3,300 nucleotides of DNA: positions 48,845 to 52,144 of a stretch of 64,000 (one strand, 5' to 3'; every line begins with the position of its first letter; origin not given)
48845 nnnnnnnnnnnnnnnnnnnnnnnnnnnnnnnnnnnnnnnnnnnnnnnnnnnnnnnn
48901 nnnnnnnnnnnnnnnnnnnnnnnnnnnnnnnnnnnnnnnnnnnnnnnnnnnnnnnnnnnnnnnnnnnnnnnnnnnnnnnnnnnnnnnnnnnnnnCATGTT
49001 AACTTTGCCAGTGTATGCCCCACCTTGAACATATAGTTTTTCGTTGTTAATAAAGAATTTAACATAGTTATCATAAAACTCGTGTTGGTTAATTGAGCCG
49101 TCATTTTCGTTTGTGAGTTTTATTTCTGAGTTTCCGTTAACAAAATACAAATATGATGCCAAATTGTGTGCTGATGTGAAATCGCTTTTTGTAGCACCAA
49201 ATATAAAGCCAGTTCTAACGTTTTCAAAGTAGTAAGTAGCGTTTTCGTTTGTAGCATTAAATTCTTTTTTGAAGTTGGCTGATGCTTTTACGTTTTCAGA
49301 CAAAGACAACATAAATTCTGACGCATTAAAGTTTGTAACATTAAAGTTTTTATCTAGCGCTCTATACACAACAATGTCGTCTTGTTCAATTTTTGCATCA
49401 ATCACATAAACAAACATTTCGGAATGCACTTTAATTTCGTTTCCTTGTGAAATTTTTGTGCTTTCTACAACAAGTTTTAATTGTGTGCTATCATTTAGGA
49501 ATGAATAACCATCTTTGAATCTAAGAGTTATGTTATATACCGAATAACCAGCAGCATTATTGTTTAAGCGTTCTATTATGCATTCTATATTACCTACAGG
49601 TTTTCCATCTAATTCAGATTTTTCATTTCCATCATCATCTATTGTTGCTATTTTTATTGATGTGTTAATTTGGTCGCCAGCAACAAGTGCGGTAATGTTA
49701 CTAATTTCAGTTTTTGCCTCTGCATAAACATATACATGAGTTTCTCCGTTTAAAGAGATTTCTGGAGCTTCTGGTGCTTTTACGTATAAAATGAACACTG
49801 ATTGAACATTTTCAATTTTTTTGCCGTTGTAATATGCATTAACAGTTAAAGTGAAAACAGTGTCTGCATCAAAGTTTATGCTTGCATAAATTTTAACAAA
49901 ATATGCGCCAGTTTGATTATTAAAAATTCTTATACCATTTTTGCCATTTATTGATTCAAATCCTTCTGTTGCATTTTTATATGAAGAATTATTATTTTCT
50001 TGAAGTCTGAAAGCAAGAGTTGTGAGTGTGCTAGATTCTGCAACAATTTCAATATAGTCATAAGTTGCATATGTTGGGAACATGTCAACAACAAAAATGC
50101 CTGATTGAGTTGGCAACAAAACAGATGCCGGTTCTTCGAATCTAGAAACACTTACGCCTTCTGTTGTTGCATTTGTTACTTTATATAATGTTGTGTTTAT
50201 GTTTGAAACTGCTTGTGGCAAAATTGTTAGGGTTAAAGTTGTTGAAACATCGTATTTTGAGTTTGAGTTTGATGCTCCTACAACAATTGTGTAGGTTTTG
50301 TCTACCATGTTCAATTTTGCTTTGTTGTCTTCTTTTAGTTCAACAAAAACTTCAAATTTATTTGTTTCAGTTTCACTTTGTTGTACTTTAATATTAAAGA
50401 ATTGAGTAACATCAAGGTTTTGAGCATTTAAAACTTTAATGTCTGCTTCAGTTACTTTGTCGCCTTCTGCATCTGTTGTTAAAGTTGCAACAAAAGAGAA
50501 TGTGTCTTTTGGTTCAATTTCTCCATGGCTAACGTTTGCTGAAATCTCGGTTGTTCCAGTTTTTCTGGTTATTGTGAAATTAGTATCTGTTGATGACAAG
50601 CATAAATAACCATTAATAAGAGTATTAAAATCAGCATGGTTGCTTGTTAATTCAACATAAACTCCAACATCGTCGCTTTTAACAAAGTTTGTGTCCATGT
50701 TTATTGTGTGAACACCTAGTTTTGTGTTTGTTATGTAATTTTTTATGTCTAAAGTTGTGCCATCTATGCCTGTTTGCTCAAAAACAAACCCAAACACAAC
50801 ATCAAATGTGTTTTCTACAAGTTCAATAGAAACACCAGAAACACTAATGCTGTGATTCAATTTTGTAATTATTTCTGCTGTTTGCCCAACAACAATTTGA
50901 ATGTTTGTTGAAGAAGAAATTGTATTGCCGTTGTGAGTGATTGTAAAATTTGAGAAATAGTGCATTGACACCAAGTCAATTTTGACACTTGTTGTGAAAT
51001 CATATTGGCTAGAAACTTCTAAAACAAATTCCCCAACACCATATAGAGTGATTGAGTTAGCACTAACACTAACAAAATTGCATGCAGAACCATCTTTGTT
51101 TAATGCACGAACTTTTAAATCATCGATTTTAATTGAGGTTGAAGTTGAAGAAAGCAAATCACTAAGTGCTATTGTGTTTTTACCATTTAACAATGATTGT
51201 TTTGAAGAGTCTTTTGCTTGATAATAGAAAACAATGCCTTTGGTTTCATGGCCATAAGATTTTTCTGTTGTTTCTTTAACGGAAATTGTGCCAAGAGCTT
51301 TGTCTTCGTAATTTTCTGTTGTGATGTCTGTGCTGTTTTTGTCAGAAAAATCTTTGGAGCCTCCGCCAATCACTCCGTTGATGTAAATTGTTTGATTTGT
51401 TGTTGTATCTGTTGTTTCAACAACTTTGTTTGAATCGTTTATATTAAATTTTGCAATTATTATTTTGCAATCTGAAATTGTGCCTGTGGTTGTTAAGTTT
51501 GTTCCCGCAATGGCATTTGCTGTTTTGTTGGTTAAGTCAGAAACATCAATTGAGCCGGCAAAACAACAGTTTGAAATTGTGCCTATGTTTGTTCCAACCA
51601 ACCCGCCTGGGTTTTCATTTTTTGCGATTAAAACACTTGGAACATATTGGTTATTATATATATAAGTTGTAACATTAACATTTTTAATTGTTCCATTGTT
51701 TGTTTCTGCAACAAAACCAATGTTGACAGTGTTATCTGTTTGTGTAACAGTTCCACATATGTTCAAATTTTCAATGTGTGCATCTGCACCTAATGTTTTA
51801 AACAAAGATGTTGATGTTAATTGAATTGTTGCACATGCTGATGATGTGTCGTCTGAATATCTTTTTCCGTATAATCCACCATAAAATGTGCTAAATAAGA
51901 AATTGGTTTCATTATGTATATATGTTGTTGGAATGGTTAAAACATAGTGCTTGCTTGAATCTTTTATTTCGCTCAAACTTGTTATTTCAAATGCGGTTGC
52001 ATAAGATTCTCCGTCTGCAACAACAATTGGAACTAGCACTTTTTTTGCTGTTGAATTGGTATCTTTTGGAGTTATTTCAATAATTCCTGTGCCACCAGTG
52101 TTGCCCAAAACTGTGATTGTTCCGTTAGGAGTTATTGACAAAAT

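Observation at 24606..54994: Tandem pair of giant lipoprotein genes (6863 aa plus about 3218 aa) filling 47% of the window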

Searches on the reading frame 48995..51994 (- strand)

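Call 49: search_protein_families(library=pfam, proteins=[window:48995-51994:-], max_evalue=10)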
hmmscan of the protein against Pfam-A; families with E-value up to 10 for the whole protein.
window:48995-51994:- (1000 aa): 2 families
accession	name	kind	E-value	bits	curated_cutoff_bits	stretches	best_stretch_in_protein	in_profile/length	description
PF11868.13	DUF3388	-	0.51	10.1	25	1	486-562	96-172/190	Protein of unknown function (DUF3388)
PF07581.17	Glug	-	7.2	7.7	20.5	1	126-148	2-26/28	The GLUG motif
